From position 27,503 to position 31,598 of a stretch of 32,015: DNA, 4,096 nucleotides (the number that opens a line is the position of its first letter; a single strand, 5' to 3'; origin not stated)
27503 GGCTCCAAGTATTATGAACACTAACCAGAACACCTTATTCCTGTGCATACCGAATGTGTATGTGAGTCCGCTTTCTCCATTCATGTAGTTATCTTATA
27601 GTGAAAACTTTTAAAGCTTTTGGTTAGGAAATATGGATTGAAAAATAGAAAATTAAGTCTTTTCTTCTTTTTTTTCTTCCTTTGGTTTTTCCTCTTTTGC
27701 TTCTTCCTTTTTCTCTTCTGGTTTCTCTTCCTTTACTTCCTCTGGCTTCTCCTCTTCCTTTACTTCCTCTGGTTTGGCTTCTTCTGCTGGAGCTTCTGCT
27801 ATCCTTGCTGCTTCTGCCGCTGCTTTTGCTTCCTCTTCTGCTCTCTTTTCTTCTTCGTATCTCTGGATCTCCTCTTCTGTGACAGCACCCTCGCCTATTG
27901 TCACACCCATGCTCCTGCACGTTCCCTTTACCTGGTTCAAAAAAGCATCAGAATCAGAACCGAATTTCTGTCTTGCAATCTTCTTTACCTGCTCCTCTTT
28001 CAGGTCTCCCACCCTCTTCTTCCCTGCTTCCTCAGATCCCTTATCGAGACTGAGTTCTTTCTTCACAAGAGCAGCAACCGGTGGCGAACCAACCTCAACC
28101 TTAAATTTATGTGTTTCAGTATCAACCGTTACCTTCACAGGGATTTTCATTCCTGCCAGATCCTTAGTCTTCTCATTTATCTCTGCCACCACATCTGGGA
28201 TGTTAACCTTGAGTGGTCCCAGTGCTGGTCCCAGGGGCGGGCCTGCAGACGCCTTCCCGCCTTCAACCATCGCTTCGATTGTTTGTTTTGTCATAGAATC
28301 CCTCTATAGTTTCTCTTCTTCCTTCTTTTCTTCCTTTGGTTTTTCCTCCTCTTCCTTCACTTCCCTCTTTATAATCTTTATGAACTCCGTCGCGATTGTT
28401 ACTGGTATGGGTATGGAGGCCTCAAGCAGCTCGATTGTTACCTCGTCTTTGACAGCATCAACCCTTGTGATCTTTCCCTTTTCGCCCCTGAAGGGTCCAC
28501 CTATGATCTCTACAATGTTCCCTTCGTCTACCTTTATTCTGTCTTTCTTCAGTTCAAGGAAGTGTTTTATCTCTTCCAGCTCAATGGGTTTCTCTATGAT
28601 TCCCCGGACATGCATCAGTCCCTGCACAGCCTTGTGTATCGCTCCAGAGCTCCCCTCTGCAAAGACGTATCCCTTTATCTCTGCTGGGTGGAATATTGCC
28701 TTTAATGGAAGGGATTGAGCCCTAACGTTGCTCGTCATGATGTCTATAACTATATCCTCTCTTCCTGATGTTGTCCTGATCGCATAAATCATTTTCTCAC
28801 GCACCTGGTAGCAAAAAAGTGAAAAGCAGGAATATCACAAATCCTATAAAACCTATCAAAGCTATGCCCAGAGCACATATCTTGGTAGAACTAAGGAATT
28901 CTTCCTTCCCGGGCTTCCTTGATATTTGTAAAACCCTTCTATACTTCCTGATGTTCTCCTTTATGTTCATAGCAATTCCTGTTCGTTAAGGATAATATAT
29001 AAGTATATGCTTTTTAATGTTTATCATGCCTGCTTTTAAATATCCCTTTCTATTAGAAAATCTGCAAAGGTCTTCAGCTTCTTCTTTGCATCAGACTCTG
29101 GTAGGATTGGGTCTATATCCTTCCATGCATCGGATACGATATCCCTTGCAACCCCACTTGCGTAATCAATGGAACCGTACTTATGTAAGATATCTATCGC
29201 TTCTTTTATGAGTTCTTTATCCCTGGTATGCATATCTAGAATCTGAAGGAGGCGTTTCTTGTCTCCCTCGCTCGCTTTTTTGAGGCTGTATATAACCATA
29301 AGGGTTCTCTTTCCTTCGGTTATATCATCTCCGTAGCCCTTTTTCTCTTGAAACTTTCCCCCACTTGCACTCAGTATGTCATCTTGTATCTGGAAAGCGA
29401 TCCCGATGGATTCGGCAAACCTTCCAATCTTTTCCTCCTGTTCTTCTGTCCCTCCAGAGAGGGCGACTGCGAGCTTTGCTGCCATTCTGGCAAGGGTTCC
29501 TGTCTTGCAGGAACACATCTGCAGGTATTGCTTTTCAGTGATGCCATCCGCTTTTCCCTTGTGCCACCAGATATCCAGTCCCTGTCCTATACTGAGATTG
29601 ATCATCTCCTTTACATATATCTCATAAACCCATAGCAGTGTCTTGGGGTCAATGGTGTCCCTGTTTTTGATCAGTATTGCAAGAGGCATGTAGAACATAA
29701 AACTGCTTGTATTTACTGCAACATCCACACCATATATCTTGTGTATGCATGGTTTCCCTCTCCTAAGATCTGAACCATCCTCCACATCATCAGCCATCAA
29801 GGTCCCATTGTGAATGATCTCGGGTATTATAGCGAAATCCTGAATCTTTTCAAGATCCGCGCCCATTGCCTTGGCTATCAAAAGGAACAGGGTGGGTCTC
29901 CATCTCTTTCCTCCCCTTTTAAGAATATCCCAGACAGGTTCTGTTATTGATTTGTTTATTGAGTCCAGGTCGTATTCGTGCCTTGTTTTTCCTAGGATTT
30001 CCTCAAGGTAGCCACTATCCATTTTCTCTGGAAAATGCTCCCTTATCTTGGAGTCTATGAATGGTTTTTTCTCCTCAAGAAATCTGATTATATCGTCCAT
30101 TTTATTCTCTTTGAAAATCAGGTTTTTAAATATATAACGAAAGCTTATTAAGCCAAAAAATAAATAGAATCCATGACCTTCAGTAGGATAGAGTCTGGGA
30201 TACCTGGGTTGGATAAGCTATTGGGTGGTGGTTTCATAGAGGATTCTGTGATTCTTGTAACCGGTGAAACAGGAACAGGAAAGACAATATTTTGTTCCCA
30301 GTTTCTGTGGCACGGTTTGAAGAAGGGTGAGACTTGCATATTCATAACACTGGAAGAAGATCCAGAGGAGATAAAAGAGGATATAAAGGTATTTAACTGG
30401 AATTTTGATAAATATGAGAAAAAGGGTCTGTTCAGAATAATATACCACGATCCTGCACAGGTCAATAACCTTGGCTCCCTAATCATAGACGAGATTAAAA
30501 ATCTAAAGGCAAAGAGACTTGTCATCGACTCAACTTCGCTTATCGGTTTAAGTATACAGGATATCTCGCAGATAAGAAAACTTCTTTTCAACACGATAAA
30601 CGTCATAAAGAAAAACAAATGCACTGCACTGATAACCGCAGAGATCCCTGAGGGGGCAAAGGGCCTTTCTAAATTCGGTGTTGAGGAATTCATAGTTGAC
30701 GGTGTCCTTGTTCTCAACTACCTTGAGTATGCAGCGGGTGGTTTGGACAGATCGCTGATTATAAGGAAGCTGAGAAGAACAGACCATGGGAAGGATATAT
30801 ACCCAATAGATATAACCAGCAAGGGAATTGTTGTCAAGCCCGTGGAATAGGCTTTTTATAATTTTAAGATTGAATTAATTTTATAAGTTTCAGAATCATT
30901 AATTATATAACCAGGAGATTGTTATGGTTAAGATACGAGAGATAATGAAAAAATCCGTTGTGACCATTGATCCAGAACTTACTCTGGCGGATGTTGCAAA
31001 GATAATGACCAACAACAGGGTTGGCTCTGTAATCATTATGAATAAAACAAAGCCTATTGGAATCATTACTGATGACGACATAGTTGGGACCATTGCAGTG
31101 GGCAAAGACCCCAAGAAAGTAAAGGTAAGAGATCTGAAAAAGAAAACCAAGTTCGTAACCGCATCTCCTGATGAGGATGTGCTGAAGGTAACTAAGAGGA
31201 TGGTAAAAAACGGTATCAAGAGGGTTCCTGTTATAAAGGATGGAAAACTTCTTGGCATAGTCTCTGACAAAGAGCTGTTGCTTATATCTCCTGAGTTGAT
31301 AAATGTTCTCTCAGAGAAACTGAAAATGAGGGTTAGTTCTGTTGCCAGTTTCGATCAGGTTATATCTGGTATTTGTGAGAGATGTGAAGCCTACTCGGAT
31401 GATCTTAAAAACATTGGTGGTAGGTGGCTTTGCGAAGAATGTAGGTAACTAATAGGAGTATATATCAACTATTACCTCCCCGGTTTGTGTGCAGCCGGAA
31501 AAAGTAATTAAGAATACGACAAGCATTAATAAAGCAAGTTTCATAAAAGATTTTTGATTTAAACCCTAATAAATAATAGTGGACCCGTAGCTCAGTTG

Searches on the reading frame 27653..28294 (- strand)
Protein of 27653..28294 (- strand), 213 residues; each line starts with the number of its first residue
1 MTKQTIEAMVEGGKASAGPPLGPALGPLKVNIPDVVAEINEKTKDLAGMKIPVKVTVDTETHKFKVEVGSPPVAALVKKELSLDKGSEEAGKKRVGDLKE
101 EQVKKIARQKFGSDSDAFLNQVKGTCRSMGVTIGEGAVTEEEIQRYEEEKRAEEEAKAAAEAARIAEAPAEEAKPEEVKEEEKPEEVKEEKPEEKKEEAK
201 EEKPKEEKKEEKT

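Call 72: search_protein_families(library=pfam, proteins=[window:27653-28294:-], max_evalue=0.01)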
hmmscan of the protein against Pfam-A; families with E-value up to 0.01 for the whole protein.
window:27653-28294:- (213 aa): 2 families
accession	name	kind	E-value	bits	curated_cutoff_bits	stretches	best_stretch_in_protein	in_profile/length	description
PF03946.19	Ribosomal_L11_N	-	3.1e-23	81.7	32.9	1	7-61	2-55/58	Ribosomal protein L11, N-terminal domain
PF00298.24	Ribosomal_L11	-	1.7e-15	57.6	21.4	1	70-133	2-69/69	Ribosomal protein L11, RNA binding domain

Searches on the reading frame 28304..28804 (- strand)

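Call 72: search_protein_families(library=pfam, proteins=[window:28304-28804:-], max_evalue=0.01)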
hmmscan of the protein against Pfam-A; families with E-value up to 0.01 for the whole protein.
window:28304-28804:- (166 aa): 2 families
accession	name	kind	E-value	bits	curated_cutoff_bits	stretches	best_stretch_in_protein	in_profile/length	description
PF03439.18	Spt5-NGN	-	1.6e-13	50.8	22.4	1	5-83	1-84/84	Early transcription elongation factor of RNA pol II, NGN section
PF00467.35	KOW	-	1.2e-08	34.8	22.3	1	95-125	2-32/32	KOW motif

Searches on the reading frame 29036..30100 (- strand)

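Call 72: search_protein_families(library=pfam, proteins=[window:29036-30100:-], max_evalue=0.01)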
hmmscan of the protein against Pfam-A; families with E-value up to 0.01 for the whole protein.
window:29036-30100:- (354 aa): 1 family
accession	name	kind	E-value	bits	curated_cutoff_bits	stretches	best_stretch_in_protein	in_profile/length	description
PF00348.22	polyprenyl_synt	-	3.8e-66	223.3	27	1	50-304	2-250/251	Polyprenyl synthetase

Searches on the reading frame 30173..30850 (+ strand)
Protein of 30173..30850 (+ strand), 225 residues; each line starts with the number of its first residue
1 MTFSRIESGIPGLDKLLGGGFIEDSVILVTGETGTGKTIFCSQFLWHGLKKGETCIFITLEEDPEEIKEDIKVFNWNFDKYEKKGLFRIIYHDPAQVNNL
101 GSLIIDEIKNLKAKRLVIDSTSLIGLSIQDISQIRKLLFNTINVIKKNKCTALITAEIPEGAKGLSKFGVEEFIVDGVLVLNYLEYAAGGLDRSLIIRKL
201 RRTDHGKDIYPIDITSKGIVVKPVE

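Call 72: search_protein_families(library=pfam, proteins=[window:30173-30850:+], max_evalue=0.01)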
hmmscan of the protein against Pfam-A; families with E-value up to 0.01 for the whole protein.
window:30173-30850:+ (225 aa): 12 families
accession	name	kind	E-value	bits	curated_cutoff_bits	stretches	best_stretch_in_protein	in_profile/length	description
PF06745.19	ATPase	-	8.4e-66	222.1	26.6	1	7-223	2-228/231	KaiC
PF13401.12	AAA_22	-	4.3e-06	27.5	27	1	24-114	5-99/130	AAA domain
PF13481.12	AAA_25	-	6.1e-05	23.2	27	1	3-53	12-61/195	AAA domain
PF13173.12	AAA_14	-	7.8e-05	23.1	27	1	25-118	3-81/129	AAA domain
PF20720.3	nSTAND3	-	0.00031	20.9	27.2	1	23-69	16-59/155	Novel STAND NTPase 3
PF05625.17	PAXNEB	-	0.00085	18.9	28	1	7-69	20-83/366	PAXNEB protein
PF03796.21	DnaB_C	-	0.001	19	27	1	6-132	2-118/255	DnaB-like helicase C terminal domain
PF07088.17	GvpD_P-loop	-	0.0014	18.9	24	1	26-195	12-186/189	GvpD gas vesicle protein, P-loop domain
PF00437.27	T2SSE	-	0.0016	17.6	24.9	1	26-70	144-186/370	Type II/IV secretion system protein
PF00158.32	Sigma54_activat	-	0.0036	17.4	20.2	0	24-67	22-65/168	Sigma-54 interaction domain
PF25199.1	nSTAND_NTPase5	-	0.0052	17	34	0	25-65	42-83/145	Novel STAND NTPase 5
PF08423.17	Rad51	-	0.0081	15.9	22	0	5-43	7-45/244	Rad51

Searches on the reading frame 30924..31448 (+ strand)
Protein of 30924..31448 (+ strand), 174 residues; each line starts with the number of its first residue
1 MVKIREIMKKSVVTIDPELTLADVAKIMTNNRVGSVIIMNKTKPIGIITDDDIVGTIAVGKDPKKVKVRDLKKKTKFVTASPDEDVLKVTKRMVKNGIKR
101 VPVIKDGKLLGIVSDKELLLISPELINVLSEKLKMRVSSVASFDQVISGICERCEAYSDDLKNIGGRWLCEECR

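Call 72: search_protein_families(library=pfam, proteins=[window:30924-31448:+], max_evalue=0.01)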
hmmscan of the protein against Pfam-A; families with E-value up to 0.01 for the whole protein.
window:30924-31448:+ (174 aa): 1 family
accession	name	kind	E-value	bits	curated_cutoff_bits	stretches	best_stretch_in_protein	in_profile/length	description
PF00571.33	CBS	-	2.1e-25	89.2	24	2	4-57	1-55/57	CBS domain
